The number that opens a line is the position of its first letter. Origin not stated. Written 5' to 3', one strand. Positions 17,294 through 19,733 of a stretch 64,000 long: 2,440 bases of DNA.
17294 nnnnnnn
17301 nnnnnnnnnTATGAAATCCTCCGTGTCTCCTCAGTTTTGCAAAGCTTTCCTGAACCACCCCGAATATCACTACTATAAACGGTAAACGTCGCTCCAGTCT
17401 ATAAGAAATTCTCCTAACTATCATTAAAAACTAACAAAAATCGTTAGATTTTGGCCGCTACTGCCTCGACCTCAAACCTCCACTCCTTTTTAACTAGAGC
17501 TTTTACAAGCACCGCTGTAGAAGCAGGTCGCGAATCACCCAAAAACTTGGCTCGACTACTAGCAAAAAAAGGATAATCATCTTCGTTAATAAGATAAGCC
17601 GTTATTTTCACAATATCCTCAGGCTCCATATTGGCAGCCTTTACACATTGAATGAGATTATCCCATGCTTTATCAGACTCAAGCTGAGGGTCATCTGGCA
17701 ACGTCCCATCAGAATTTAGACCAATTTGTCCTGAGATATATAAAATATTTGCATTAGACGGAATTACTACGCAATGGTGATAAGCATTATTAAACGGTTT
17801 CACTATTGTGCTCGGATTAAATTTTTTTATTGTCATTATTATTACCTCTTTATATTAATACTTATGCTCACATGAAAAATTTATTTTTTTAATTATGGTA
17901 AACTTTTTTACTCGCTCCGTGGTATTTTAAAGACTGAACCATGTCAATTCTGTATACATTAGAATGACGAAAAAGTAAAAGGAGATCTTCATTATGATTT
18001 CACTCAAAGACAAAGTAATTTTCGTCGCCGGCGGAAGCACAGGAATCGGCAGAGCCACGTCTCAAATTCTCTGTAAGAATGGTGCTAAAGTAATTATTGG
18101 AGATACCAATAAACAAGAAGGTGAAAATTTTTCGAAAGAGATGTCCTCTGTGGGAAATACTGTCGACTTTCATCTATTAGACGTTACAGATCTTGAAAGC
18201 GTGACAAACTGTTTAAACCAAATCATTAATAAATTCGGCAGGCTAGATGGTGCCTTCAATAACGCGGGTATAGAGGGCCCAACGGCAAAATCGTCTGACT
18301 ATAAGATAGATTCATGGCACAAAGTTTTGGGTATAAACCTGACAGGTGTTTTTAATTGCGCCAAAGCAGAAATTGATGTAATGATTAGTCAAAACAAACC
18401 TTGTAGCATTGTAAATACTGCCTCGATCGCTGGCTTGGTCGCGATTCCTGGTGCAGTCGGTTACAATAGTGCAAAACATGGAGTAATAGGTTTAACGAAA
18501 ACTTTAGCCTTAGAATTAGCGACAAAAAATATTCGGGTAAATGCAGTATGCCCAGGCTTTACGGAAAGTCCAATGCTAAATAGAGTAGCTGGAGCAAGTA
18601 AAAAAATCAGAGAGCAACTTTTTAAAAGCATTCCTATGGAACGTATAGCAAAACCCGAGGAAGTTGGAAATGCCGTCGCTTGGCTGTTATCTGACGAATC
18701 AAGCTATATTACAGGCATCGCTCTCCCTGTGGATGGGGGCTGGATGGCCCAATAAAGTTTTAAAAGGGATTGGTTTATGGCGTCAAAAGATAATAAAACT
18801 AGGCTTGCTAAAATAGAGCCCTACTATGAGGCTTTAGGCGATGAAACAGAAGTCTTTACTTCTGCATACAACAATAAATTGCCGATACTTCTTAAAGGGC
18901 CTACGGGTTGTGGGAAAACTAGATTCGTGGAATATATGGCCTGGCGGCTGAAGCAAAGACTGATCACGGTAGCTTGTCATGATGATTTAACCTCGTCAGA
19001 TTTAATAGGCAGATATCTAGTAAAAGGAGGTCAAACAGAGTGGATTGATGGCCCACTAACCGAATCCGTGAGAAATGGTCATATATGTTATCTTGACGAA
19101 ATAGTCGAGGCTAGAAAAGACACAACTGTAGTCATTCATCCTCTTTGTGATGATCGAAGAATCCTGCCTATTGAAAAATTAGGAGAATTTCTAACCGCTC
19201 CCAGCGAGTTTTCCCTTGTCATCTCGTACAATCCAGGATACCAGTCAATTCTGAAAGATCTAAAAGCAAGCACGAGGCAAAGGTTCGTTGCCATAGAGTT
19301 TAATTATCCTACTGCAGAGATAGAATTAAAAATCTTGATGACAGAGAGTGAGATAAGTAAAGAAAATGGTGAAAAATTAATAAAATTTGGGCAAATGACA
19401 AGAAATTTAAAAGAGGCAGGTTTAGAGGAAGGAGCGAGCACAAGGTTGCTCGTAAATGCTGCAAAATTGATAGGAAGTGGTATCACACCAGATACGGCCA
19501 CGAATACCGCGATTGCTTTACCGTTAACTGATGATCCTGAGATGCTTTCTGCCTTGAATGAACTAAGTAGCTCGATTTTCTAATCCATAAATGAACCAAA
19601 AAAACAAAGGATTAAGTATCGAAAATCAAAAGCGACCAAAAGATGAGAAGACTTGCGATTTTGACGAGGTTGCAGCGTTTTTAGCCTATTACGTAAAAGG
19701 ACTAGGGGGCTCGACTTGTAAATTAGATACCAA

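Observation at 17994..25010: NorQ/NorD (CbbQ/CbbO)-type AAA+/VWA activase pair in a tight operon with an MCC-type biotin-dependent acyl-CoA carboxylase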

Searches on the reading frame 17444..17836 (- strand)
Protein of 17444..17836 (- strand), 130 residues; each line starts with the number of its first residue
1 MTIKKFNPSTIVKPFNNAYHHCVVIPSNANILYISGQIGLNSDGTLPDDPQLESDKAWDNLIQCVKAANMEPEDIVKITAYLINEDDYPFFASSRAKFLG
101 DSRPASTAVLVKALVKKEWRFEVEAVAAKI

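Call 3: search_protein_families(library=pfam, proteins=[window:17444-17836:-])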
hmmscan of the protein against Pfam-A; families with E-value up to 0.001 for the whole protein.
window:17444-17836:- (130 aa): 1 family
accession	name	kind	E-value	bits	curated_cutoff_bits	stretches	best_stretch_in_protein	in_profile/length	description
PF01042.26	Ribonuc_L-PSP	-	6.4e-19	68.6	27.3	1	17-128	9-120/121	Endoribonuclease L-PSP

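Call 4: search_protein_families(library=ncbifam, proteins=[window:17444-17836:-])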
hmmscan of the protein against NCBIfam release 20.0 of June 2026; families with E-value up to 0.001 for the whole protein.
window:17444-17836:- (130 aa): 2 families
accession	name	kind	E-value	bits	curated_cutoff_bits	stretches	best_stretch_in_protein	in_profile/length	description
TIGR00004.1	TIGR00004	subfamily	1.2e-13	51.4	106.25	1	28-128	22-124/125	Rid family detoxifying hydrolase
NF008490.0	PRK11401.1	equivalog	1.3e-05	25.1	222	1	30-128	25-126/129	enamine/imine deaminase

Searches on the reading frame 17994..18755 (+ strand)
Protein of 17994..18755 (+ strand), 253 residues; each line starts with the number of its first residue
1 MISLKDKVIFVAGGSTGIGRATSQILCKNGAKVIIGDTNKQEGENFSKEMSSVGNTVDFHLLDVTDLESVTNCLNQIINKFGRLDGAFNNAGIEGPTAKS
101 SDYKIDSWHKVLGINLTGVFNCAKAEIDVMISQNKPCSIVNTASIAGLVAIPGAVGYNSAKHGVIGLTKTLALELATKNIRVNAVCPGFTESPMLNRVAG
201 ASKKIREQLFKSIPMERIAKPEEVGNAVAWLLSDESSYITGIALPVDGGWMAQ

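Call 3: search_protein_families(library=pfam, proteins=[window:17994-18755:+])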
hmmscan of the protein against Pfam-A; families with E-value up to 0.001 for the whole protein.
window:17994-18755:+ (253 aa): 5 families
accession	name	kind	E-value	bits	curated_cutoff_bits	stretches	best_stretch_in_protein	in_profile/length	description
PF13561.12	adh_short_C2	-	7.4e-65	219.3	27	1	16-250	6-235/236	Enoyl-(Acyl carrier protein) reductase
PF00106.31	adh_short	-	1.2e-52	178.7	26.6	1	7-198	1-190/195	short chain dehydrogenase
PF08659.16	KR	-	4.4e-14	53.2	22.6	1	10-161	4-153/180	KR domain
PF23441.1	SDR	-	1.1e-05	25.4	27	1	9-249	10-254/258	SDR-like rossmann domain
PF01370.27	Epimerase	-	0.00081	19.3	20.9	0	9-116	1-96/240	NAD dependent epimerase/dehydratase family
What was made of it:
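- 17994..18755 (+): SDR oxidoreductase, the first gene of the five-gene plus-strand string. Orthologues in this position were found only in the loci closest to the window. Pfam adh_short_C2 (call 3).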

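Call 4: search_protein_families(library=ncbifam, proteins=[window:17994-18755:+])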
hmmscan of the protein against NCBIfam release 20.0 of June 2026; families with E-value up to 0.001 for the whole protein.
window:17994-18755:+ (253 aa): 234 families (the best 25 are shown)
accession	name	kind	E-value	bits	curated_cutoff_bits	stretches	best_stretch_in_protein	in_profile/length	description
NF004818.0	PRK06172.1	equivalog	1.2e-77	260.6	336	1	2-253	3-253/253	SDR family oxidoreductase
NF005559.1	PRK07231.1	subfamily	2.5e-67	227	215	1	4-251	2-248/249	glucose 1-dehydrogenase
NF004198.0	PRK05653.1-3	equivalog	8.8e-66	221.9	296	1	3-250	4-246/248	3-oxoacyl-ACP reductase FabG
NF009466.0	PRK12826.1-2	subfamily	1.4e-65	221.2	222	1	6-251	3-245/248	3-oxoacyl-ACP reductase FabG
NF052558.1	MBtsdlDhBudC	equivalog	1.2e-64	218.3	270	1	5-252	2-243/250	meso-2,3-butanediol dehydrogenase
NF005067.0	PRK06484.1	equivalog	1.4e-62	211.9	713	1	5-252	8-253/524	short chain dehydrogenase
NF005681.0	PRK07478.1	subfamily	1.8e-62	211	267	1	1-250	1-249/254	SDR family oxidoreductase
TIGR01830.1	3oxo_ACP_reduc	equivalog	3.9e-62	210.1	297.75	1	10-250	2-238/239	3-oxoacyl-[acyl-carrier-protein] reductase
NF004791.0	PRK06138.1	equivalog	1.4e-61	208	312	1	3-253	2-252/252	SDR family oxidoreductase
NF009093.0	PRK12429.1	subfamily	6.9e-61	205.8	258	1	3-253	2-259/259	3-hydroxybutyrate dehydrogenase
NF006366.0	PRK08589.1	equivalog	3.9e-59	200.1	386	1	1-252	1-254/272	SDR family oxidoreductase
TIGR03971.1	SDR_subfam_1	subfamily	2.5e-58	197.6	300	1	4-252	1-270/271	mycofactocin-coupled SDR family oxidoreductase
TIGR01963.1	PHB_DH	subfamily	1.6e-57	194.7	307.05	1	7-253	2-255/255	3-hydroxybutyrate dehydrogenase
NF006493.1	PRK08936.1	subfamily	2.5e-57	194.1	420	1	3-250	4-250/261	glucose-1-dehydrogenase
NF004197.0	PRK05653.1-1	equivalog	2.6e-57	194.3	332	1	3-251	4-247/249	3-oxoacyl-ACP reductase FabG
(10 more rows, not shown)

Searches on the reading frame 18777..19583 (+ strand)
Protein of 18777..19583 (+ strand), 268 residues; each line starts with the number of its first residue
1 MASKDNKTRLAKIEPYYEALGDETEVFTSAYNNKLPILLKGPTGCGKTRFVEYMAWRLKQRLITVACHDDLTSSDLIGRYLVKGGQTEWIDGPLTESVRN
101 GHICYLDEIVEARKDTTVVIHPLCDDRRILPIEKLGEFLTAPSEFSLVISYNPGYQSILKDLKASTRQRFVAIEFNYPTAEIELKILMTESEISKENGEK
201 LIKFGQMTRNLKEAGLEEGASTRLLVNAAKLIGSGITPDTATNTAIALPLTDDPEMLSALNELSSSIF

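Call 3: search_protein_families(library=pfam, proteins=[window:18777-19583:+])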
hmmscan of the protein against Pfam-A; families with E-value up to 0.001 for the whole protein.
window:18777-19583:+ (268 aa): 3 families
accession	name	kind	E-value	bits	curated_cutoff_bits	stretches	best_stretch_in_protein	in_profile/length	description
PF07728.20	AAA_5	-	1.4e-34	119.5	22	1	36-170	1-139/139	AAA domain (dynein-related subfamily)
PF08406.16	CbbQ_C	-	5.7e-27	94.2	20.6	1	183-265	1-83/85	CbbQ/NirQ/NorQ C-terminal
PF00004.35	AAA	-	0.00096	20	21.2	0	37-82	1-38/131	ATPase family associated with various cellular activities (AAA)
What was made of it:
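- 18777..19583 (+): CbbQ/NirQ/NorQ-type MoxR AAA+ ATPase, 268 aa, with Walker A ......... Pfam AAA_5 plus CbbQ_C (call 3).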

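Call 4: search_protein_families(library=ncbifam, proteins=[window:18777-19583:+])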
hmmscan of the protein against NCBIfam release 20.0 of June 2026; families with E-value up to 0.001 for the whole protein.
window:18777-19583:+ (268 aa): 4 families
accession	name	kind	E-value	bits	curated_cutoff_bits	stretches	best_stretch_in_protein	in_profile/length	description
TIGR02640.1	gas_vesic_GvpN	equivalog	7.6e-18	64.9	266.8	1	32-233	19-237/262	gas vesicle protein GvpN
NF047784.1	MadB_ATPase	equivalog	4.1e-06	26.2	475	0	33-73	32-72/298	MadB family AAA-type ATPase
NF042959.1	IteA_antiphage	equivalog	5.1e-06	25.9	510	1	32-75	123-165/367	anti-phage ATPase IteA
TIGR01650.1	PD_CobS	equivalog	0.00041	19.6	558.55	1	10-123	40-157/327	cobaltochelatase subunit CobS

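Call 23: search_solved_structures(query=window:18777-19583:+, max_evalue=0.001)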
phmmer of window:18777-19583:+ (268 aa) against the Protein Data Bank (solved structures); distinct sequences matched with E-value up to 0.001: 9.
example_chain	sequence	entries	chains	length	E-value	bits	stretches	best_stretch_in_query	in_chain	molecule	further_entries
5c3c_A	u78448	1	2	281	1e-93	316.7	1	10-265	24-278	CbbQ/NirQ/NorQ domain protein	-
9qhd_A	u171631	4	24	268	4.1e-93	314.7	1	12-268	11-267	Nitric oxide reductase NorQ protein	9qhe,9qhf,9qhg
9qh4_A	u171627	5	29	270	5.9e-90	304.4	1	14-268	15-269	Protein NorQ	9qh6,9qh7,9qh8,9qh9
6l1q_C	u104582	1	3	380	1.1e-88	300.2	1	11-261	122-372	CbbQ protein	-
6or5_A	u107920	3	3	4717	5.3e-65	222.6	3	33-202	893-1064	Midasin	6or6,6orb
6hyp_A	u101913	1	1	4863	4.1e-58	200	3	31-204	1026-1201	Midasin,Midasin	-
5jcs_s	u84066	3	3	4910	4.2e-58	200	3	31-204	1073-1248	Midasin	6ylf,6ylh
6i27_A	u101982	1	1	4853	4.2e-58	200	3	31-204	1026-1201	Midasin,Midasin,Midasin,Midasin,Midasin,Midasin,Midasin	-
6i26_A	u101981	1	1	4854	4.2e-58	200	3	31-204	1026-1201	Midasin,Midasin,Midasin,Midasin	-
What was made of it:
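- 18777..19583 (+): PDB matches to CsoCbbQ 5c3c at 1e-93, NorQ 9qhd at 4e-93 and CbbQ 6l1q at 1e-88 (call 23).
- On MoxR AAA+, CbbQ/GvpN/NorQ (CGN) subfamily: PDB CbbQ and NorQ match at about 1e-93 (call 23).
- Closest known: CbbQ/CbbO Rubisco activase. Same: The ATPase is equally close (1e-93 and 1e-88, call 23).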

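Call 56: search_dna_similar(query=window:18777-19583:+, collection=plasmids, mode=protein, max_rows=40, rows=best)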
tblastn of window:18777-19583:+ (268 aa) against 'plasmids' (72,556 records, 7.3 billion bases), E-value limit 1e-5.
Records with a match: 2467; places in all: 2522; records where one place covers at least 80% of the query: 321.
Best place of each record, by identity: 60-80% 2; <60% 2465.
By first word of the organism name: Escherichia 531; Salmonella 433; Klebsiella 350; Enterobacter 310; Citrobacter 152; Providencia 66; Phaeobacter 58; Sinorhizobium 50; Vibrio 41; Proteus 41; and 115 more.
By predicted mobility (MOB-suite, as given by PLSDB): conjugative 1913; non-mobilizable 457; mobilizable 97.
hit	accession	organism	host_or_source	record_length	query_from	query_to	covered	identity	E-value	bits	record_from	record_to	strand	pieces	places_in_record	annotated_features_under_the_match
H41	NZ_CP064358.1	Miltoncostaea oceani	pure culture,marine sediment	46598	9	268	97%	60.8%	5e-103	335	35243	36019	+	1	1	CbbQ/NirQ/NorQ/GpvN family protein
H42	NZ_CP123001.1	Neorhizobium petrolearium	single cell,petroleum contaminated soil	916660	2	267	99%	57.5%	2e-94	311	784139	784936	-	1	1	CbbQ/NirQ/NorQ/GpvN family protein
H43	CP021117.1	Aestuarium zhoushanense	pure culture,tidal flat sample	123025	1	268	100%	56.3%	1e-96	317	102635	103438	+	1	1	AAA family ATPase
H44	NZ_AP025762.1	Amphritea japonica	-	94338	3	268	99%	56.3%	3e-96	316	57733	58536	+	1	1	CbbQ/NirQ/NorQ/GpvN family protein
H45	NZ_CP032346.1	Azospirillum brasilense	soil sample,Agricultural field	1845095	9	268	97%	57.3%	2e-100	327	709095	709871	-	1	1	record has no annotation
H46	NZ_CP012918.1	Azospirillum brasilense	Digitaria eriantha,microbe,root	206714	15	260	92%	60.6%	1e-94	311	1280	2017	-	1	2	CbbQ/NirQ/NorQ/GpvN family protein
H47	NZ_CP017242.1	Rhizobium etli 8C-3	Phaseolus vulgaris,cell culture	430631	14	268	95%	58.4%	1e-95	314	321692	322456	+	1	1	CbbQ/NirQ/NorQ/GpvN family protein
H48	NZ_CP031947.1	Ruegeria sp. AD91A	-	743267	15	268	95%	58.7%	7e-92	303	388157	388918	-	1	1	CbbQ/NirQ/NorQ/GpvN family protein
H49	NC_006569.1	Ruegeria pomeroyi DSS-3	-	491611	15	268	95%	57.9%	2e-94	310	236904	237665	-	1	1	CbbQ/NirQ/NorQ/GpvN family protein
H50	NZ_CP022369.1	Azospirillum sp. TSH58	single cell,paddy soils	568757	15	260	92%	59.8%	2e-93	308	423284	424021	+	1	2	CbbQ/NirQ/NorQ/GpvN family protein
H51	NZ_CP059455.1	Azospirillum brasilense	Prokaryotes,soil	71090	15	260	92%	59.8%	2e-93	308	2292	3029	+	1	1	CbbQ/NirQ/NorQ/GpvN family protein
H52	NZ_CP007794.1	Azospirillum argentinense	Triticum aestivum L.,Root,wheat ...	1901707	9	268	97%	56.5%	6e-98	320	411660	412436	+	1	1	record has no annotation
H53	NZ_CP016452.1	Sinorhizobium sp. RAC02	Microbial isolate,Algal phycosphere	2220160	7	268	98%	55.9%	4e-87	290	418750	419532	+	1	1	none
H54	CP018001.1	Rhizobium sp. Y9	Veronaeopsis simplex Y34,cell culture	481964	16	268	94%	57.7%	1e-91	302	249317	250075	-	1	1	AAA family ATPase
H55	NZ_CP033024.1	Agrobacterium fabrum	Prunus sp.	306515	16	268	94%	57.7%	2e-91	302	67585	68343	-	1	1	CbbQ/NirQ/NorQ/GpvN family protein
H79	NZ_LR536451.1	Methylocella tundrae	-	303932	15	265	94%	57.8%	4e-91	301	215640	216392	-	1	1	CbbQ/NirQ/NorQ/GpvN family protein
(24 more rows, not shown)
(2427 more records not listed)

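Call 57: get_annotated_region(hit=H79, flank=6000)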
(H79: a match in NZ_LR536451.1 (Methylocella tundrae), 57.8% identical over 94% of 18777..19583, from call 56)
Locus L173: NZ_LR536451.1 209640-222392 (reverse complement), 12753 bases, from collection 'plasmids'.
description: Methylocella tundrae isolate MTUNDRAET4 annotated genome plasmid 2
organism: Methylocella tundrae (NCBI taxid 227605)
taxonomy: Bacteria; Pseudomonadota; Alphaproteobacteria; Hyphomicrobiales; Beijerinckiaceae; Methylocella; Methylocella tundrae
host: -; source: -; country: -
typing (MOB-suite, as given by PLSDB): non-mobilizable
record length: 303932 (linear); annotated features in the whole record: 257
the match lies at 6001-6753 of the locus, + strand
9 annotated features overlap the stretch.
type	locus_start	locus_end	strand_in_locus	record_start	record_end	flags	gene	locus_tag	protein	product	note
CDS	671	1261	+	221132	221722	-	-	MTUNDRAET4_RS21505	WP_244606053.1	transposase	-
CDS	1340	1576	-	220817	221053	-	-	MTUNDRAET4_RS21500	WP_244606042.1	GDCCVxC domain-containing (seleno)protein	-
CDS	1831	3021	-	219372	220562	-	-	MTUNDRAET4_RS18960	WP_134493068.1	NnrS family protein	-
CDS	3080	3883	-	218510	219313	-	-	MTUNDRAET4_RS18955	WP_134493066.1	helix-turn-helix domain-containing protein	GO:0006355 - regulation of DNA-templated transcription [Evidence IEA]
CDS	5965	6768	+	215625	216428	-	-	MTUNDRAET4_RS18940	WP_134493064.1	CbbQ/NirQ/NorQ/GpvN family protein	-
CDS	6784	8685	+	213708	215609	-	-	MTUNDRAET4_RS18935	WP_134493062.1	VWA domain-containing protein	-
CDS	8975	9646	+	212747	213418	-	-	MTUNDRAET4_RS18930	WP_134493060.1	IS6 family transposase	-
CDS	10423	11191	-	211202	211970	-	-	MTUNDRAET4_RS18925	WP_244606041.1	IS5 family transposase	-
CDS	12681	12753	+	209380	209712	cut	-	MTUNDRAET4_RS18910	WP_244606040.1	DUF3775 domain-containing protein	-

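Call 58: get_annotated_region(hit=H44, flank=6000)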
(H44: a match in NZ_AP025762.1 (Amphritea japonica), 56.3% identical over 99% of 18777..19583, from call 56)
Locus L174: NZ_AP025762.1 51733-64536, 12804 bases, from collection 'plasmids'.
description: Amphritea japonica strain JCM 14782 plasmid pJCM14782, complete sequence
organism: Amphritea japonica (NCBI taxid 452627)
taxonomy: Bacteria; Pseudomonadota; Gammaproteobacteria; Oceanospirillales; Oceanospirillaceae; Amphritea; Amphritea japonica
host: -; source: -; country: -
typing (MOB-suite, as given by PLSDB): non-mobilizable
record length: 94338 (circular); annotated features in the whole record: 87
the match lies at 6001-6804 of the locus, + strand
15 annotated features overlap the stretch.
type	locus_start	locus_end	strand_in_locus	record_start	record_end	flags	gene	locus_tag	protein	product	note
CDS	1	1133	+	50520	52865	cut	mrcB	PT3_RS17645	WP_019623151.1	penicillin-binding protein 1B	GO:0009252 - peptidoglycan biosynthetic process [Evidence IEA]; GO:0046677 - response to antibiotic [Evidence IEA]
CDS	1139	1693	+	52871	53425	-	-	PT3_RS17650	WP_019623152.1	tetratricopeptide repeat protein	-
CDS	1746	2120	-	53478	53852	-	-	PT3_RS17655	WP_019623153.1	hypothetical protein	-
CDS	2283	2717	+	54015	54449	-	-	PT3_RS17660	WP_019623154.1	cytochrome c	-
CDS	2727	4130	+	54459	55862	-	-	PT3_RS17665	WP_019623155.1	cbb3-type cytochrome c oxidase subunit I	GO:0009060 - aerobic respiration [Evidence IEA]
CDS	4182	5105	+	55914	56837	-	-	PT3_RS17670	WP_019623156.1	4Fe-4S binding protein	-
CDS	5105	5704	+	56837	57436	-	-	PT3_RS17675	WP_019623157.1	cytochrome c oxidase subunit 3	-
CDS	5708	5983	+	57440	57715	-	-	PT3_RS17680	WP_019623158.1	cytochrome C oxidase subunit IV family protein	-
CDS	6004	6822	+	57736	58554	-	-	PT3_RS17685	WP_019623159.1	CbbQ/NirQ/NorQ/GpvN family protein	-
CDS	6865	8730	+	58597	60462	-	-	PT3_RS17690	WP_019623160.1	VWA domain-containing protein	-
CDS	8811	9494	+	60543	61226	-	-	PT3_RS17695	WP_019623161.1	Crp/Fnr family transcriptional regulator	GO:0006355 - regulation of DNA-templated transcription [Evidence IEA]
CDS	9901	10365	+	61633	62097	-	-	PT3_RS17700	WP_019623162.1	hypothetical protein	-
CDS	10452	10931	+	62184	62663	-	-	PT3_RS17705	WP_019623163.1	hypothetical protein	-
CDS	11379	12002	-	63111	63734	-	-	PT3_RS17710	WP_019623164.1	hypothetical protein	-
CDS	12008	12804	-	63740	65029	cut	hemL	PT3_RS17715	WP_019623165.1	glutamate-1-semialdehyde 2,1-aminomutase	GO:0006779 - porphyrin-containing compound biosynthetic process [Evidence IEA]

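Call 73: search_protein_families(library=padloc, proteins=[window:18777-19583:+], max_evalue=0.001)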
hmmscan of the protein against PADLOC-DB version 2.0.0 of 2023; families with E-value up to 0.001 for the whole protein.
window:18777-19583:+ (268 aa): 3 families
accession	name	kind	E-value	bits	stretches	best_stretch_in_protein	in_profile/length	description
PDLC02196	IetA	-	1.6e-06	25.8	1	14-74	102-161/374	-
PDLC01993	RtcR--CARF_AAA_HTH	-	2.6e-05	20.9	1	28-149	198-324/523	-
PDLC01994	RtcR_PspF1--CARF_AAA_HTH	-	0.00016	18.8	1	34-156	181-303/468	-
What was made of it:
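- Only weak P-loop-level matches of the ATPase to IetA (1.6e-06) and to two RtcR-type AAA models (calls 4, 73).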
